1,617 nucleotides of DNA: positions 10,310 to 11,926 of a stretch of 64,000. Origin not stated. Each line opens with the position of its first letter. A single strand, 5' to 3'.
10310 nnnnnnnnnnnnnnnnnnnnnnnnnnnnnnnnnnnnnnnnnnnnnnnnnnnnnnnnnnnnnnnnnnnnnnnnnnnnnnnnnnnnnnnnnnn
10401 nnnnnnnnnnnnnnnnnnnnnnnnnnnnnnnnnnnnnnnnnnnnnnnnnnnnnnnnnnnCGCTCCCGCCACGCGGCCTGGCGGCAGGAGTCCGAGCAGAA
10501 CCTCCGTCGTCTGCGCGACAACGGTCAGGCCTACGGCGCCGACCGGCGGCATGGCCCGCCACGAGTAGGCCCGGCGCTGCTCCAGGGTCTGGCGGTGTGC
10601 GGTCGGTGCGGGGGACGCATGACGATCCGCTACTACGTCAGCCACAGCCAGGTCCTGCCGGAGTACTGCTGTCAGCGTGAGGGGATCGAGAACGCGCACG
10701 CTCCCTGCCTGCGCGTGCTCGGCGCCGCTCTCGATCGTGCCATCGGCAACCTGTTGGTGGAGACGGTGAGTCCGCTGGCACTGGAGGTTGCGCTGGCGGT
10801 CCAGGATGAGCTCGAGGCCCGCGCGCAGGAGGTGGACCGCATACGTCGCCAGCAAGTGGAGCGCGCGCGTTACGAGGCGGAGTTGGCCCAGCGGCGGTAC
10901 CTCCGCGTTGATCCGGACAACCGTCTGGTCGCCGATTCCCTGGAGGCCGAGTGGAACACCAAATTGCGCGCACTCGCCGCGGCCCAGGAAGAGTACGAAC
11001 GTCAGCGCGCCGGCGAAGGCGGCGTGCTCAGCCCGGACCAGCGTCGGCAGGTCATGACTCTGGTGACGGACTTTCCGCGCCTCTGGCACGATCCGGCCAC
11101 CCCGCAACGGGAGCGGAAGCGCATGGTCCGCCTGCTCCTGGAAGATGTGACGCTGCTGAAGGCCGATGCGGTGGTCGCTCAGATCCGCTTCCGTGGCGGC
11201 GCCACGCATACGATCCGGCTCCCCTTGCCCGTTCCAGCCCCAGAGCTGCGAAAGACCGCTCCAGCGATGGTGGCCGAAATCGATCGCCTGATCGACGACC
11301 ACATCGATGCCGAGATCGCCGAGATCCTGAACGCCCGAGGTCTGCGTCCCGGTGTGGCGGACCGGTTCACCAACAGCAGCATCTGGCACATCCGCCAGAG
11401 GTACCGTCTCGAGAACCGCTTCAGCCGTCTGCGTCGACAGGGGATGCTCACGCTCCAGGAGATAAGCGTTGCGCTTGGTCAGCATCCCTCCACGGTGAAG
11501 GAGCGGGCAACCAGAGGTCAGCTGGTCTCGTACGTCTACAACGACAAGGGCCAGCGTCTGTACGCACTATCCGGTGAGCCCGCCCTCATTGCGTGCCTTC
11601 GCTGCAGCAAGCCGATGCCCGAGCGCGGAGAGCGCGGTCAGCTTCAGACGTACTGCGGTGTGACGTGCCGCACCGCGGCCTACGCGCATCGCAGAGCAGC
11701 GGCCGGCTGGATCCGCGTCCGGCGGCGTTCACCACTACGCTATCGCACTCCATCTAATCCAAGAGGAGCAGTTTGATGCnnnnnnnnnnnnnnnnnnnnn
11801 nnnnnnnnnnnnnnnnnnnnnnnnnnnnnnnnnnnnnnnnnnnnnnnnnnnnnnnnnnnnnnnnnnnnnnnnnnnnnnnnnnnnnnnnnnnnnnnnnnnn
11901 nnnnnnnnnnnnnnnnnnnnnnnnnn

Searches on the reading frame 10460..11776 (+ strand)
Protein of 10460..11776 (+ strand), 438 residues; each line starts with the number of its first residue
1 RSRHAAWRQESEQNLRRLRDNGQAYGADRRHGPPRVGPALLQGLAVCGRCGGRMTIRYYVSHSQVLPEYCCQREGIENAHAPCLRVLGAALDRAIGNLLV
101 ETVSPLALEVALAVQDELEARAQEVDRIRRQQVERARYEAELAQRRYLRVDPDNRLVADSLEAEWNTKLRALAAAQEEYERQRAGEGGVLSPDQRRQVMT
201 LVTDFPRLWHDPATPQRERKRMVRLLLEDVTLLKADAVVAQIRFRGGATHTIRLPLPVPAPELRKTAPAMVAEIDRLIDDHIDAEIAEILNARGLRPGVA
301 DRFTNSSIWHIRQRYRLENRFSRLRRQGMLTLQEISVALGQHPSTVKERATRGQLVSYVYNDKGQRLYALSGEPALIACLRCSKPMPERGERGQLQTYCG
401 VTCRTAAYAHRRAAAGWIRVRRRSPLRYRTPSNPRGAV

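Call 39: search_protein_families(library=pfam, proteins=[window:10460-11776:+], max_evalue=0.001)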
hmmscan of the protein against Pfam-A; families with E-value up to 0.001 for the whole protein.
window:10460-11776:+ (438 aa): 1 family
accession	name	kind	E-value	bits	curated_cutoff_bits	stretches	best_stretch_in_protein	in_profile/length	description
PF13408.12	Zn_ribbon_recom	-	1.3e-05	25.9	25.3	1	40-93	1-51/58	Recombinase zinc beta ribbon domain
